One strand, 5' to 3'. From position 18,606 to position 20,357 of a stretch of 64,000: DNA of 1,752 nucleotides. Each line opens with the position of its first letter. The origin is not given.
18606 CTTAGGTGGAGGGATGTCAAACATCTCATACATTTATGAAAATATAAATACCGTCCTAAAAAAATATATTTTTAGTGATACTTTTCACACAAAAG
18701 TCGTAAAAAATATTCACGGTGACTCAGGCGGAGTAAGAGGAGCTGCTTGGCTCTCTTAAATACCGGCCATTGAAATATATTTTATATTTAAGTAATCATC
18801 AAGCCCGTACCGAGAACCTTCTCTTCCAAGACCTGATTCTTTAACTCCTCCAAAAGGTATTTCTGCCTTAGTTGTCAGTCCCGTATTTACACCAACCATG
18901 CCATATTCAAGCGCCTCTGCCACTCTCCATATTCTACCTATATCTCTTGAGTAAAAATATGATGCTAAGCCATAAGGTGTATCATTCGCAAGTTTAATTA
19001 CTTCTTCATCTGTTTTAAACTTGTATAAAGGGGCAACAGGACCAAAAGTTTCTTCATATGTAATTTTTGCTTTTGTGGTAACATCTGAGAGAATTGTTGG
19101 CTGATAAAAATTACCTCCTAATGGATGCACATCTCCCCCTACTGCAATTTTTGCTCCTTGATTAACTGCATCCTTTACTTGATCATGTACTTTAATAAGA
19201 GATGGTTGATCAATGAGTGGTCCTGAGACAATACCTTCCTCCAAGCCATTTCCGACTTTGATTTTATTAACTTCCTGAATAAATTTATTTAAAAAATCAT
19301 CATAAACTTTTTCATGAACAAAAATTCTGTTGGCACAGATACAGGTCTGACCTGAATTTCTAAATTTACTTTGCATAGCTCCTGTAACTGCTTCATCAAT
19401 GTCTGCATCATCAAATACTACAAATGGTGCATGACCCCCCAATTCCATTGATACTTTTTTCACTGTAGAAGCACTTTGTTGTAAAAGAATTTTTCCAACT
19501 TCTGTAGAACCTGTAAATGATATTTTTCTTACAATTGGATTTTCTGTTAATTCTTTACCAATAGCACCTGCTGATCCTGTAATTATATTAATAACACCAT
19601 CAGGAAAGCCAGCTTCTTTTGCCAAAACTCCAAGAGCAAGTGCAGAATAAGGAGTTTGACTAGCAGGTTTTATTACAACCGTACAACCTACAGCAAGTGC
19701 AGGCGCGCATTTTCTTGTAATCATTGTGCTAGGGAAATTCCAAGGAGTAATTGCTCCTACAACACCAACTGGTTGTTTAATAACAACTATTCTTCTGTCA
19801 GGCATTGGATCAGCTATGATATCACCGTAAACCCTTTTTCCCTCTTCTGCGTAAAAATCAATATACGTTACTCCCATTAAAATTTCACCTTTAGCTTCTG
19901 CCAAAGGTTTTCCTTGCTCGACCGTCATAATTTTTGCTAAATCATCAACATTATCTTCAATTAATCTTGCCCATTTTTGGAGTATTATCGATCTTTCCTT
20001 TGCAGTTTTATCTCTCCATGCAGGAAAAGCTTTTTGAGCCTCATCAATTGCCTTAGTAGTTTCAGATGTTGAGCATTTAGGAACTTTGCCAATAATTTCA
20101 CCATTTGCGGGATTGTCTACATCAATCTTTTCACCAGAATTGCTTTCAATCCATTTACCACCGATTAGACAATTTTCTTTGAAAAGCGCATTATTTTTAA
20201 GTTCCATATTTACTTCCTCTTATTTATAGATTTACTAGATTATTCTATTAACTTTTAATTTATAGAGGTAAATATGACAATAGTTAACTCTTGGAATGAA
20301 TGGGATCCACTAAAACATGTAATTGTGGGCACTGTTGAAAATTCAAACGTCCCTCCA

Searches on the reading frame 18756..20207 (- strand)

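Call 93: search_protein_families(library=pfam, proteins=[window:18756-20207:-], max_evalue=0.00001)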
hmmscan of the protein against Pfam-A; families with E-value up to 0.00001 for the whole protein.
window:18756-20207:- (483 aa): 1 family
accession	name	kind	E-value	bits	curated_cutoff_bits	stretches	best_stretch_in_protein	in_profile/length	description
PF00171.27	Aldedh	-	1.4e-174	581.4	23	1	19-478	1-461/461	Aldehyde dehydrogenase family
